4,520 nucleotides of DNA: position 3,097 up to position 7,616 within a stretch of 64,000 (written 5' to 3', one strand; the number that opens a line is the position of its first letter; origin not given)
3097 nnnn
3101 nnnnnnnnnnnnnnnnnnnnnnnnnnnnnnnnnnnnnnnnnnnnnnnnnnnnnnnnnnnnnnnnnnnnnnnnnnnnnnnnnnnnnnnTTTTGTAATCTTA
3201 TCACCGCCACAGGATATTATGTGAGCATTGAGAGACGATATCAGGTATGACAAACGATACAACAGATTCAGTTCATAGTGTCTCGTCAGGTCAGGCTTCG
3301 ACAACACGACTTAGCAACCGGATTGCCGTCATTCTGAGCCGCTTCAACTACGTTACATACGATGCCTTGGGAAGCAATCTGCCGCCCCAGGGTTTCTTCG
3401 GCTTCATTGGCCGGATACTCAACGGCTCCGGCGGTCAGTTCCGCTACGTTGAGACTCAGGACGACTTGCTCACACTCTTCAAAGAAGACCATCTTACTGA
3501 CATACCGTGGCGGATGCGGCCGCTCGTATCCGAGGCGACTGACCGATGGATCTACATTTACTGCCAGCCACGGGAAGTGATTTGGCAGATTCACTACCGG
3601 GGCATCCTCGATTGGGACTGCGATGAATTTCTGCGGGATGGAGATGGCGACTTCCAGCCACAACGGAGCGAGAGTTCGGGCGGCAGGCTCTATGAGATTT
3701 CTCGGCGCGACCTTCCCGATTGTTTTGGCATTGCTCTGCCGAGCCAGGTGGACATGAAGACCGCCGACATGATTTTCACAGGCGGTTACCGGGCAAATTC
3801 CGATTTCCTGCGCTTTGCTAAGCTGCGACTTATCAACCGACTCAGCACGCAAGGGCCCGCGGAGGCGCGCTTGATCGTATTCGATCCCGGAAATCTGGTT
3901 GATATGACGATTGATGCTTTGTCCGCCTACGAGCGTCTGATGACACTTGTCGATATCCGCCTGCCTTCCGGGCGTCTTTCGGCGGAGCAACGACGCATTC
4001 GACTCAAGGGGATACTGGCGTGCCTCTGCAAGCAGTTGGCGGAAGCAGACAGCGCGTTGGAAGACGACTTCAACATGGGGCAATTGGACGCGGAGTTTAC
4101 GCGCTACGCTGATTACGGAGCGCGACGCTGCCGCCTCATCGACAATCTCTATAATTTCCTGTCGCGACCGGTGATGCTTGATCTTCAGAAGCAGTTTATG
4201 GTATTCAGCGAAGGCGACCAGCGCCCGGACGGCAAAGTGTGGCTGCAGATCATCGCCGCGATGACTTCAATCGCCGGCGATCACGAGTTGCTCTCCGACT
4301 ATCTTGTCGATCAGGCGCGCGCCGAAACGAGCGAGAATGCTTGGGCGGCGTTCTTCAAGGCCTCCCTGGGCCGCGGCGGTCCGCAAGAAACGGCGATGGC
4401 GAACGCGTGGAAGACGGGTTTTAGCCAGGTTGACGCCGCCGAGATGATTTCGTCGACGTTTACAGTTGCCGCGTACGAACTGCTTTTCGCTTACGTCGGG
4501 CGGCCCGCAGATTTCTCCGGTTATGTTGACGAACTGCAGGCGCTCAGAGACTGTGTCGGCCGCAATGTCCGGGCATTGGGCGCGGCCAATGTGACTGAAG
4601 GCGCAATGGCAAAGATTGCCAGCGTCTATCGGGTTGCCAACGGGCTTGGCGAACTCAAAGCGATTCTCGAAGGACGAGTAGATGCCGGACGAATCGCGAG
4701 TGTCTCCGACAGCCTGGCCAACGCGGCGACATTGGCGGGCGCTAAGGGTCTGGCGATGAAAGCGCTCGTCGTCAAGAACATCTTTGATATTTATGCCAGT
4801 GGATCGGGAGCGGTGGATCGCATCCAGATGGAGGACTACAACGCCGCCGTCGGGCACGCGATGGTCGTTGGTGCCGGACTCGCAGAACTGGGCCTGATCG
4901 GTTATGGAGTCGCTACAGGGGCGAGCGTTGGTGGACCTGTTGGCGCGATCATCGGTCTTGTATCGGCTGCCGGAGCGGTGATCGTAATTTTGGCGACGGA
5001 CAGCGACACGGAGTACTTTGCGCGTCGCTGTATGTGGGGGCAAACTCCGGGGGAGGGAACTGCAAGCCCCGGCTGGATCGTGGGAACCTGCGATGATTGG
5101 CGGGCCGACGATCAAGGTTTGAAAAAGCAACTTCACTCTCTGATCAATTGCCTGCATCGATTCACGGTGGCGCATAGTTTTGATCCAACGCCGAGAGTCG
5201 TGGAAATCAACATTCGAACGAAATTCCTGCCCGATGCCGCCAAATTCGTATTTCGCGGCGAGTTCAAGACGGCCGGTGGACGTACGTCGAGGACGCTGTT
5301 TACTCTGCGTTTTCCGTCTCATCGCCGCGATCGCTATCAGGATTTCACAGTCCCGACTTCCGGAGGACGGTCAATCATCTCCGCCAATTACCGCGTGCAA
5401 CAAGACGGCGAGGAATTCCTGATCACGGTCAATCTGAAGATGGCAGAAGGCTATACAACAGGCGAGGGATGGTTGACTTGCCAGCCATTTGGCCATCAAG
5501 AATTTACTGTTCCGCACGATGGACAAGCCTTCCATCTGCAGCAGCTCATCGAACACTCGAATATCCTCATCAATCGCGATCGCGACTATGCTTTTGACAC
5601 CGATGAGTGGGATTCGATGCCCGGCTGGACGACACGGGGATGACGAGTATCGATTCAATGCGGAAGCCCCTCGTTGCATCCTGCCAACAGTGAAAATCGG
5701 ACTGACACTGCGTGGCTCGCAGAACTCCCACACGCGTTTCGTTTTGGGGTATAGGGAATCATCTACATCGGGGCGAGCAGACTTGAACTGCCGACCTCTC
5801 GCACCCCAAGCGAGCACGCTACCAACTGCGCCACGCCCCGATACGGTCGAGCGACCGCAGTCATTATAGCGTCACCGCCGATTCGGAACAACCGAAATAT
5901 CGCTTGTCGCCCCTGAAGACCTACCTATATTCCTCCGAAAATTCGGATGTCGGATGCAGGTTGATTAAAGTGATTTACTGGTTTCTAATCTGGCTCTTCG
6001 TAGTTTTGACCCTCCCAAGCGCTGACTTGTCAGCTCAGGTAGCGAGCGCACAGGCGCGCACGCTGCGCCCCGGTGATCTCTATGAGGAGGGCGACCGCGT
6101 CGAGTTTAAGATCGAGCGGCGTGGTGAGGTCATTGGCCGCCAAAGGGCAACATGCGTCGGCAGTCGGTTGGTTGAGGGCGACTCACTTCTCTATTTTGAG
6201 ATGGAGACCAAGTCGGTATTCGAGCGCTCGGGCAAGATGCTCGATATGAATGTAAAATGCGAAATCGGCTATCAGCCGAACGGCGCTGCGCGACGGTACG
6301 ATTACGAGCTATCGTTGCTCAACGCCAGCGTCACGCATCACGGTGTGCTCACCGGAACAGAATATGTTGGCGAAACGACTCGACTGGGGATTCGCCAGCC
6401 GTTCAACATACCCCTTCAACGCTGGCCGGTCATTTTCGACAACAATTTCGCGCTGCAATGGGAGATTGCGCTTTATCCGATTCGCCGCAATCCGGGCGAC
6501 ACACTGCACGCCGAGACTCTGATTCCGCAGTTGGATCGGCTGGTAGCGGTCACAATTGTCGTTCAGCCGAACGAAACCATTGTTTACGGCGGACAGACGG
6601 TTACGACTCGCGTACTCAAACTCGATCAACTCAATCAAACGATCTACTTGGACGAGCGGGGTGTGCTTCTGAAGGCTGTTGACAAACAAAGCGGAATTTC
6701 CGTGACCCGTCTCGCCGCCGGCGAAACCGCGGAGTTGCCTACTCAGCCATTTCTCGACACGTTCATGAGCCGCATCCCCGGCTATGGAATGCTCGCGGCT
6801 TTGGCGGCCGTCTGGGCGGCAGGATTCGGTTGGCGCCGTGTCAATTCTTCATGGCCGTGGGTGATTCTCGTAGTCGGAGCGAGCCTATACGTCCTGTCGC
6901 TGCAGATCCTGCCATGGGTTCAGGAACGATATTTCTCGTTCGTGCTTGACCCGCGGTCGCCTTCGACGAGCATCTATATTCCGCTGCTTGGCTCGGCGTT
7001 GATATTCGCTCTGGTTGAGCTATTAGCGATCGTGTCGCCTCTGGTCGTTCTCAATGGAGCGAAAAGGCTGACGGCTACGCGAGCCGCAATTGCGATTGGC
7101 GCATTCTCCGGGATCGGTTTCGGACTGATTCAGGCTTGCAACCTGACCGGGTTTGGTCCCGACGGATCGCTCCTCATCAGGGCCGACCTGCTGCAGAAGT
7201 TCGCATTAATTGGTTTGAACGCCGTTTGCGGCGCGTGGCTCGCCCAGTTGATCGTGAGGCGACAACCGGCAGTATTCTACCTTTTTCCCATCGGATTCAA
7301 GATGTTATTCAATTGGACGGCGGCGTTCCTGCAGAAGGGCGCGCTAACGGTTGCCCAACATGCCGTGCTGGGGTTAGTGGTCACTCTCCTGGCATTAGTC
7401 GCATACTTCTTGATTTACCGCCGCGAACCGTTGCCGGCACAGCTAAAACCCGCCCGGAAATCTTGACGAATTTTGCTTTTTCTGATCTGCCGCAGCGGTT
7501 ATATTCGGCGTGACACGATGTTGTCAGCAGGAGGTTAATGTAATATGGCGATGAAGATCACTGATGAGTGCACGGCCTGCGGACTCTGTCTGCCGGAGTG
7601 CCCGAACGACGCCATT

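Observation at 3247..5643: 798-aa protein with central glycine-zipper helix: possible membrane-active partner or non-canonical immunity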

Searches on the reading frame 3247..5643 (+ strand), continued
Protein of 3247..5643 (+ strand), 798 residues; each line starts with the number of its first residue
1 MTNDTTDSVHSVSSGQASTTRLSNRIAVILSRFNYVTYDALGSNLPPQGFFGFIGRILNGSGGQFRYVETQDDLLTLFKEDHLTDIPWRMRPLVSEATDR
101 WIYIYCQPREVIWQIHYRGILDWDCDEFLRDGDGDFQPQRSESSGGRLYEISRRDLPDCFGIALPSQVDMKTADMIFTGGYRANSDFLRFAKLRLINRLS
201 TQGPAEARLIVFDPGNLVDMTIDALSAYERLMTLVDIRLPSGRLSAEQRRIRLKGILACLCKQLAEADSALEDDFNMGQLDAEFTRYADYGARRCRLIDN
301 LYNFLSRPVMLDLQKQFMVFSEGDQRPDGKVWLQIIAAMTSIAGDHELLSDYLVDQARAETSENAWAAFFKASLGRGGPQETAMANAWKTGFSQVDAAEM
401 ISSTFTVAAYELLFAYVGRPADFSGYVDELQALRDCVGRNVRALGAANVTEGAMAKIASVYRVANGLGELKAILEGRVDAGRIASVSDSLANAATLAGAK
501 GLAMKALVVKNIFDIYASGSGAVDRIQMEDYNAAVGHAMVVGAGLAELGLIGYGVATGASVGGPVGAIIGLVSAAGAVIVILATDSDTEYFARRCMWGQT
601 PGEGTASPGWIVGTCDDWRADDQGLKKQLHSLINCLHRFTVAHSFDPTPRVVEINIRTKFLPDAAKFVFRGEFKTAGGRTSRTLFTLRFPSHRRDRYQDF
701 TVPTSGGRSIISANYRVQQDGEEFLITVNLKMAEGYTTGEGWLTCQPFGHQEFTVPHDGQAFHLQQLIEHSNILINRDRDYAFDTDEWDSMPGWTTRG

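Call 73: find_encoding_contigs(protein=P0028, flank=10000, max_places=1)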
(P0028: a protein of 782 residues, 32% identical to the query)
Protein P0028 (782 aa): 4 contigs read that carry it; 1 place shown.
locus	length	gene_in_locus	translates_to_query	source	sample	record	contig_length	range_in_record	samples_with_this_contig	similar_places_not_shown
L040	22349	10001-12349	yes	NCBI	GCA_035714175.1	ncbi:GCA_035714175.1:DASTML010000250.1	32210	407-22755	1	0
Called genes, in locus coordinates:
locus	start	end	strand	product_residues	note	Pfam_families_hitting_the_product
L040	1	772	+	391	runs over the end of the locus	PF25183:OMP_b-brl_4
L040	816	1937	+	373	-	PF01381:HTH_3, PF12844:HTH_19, PF13443:HTH_26 (weak), PF13560:HTH_31, PF03466:LysR_substrate (faint), PF12727:PBP_like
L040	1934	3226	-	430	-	PF01041:DegT_DnrJ_EryC1, PF01053:Cys_Met_Meta_PP (weak)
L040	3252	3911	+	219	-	PF03167:UDG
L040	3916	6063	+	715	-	PF07583:PSCyt2, PF07587:PSD1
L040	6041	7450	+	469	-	PF07394:DUF1501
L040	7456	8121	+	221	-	PF03070:TENA_THI-4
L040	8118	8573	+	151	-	PF00583:Acetyltransf_1, PF13673:Acetyltransf_10, PF13508:Acetyltransf_7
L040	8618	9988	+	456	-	PF00691:OmpA (weak)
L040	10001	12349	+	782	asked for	-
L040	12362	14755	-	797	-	PF13620:CarboxypepD_reg, PF13715:CarbopepD_reg_2 (weak)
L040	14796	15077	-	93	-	-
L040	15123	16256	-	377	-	PF11949:DUF3466 (weak)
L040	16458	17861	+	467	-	PF00939:Na_sulph_symp, PF03600:CitMHS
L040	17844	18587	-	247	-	PF08874:DUF1835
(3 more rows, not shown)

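Call 74: find_encoding_contigs(protein=P0044, flank=10000, max_places=1)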
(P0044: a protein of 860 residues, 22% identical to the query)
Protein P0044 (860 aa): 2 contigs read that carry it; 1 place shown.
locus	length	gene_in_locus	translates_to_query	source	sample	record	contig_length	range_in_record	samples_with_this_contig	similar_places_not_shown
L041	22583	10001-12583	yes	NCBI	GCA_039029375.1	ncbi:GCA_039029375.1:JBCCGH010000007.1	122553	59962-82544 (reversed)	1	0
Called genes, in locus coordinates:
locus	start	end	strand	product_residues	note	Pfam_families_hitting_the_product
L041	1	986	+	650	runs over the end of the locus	PF05947:T6SS_TssF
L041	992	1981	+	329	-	PF06996:T6SS_TssG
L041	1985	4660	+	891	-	PF02861:Clp_N, PF13191:AAA_16 (weak), PF23569:NBD_SMAX1 (weak), PF00004:AAA, PF17871:AAA_lid_9, PF07724:AAA_2, PF07728:AAA_5, PF10431:ClpB_D2-small, +3 more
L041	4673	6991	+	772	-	PF05954:Phage_GPD, PF04717:Phage_base_V, PF22178:Gp5_trimer_C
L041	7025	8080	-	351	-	PF13489:Methyltransf_23, PF13847:Methyltransf_31 (faint), PF08241:Methyltransf_11, PF08242:Methyltransf_12 (weak), PF13649:Methyltransf_25 (faint)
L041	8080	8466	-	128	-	-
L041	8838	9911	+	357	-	PF03781:FGE-sulfatase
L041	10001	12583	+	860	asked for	-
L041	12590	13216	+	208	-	PF01471:PG_binding_1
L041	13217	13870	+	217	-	PF01471:PG_binding_1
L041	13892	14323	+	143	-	PF08786:DcrB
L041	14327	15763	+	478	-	PF02450:LCAT (weak), PF24322:Tle3 (weak)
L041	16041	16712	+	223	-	PF01471:PG_binding_1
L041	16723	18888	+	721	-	PF09423:PhoD (faint)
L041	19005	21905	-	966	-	-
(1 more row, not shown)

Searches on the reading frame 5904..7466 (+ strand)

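Call 4: search_protein_families(library=pfam, proteins=[window:5904-7466:+], max_evalue=0.1)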
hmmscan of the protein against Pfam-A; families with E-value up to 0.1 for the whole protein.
window:5904-7466:+ (520 aa): 1 family
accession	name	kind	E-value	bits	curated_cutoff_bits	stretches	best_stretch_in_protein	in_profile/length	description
PF19630.5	DUF6134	-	0.052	14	27.9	0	210-267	119-179/184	Domain of unknown function (DUF6134)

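Call 5: search_protein_families(library=ncbifam, proteins=[window:5904-7466:+], max_evalue=0.1)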
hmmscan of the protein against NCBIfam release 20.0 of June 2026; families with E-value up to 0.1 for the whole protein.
window:5904-7466:+ (520 aa): 0 families

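Call 6: search_protein_families(library=padloc, proteins=[window:5904-7466:+], max_evalue=0.1)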
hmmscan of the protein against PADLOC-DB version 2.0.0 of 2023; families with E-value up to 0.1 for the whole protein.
window:5904-7466:+ (520 aa): 0 families
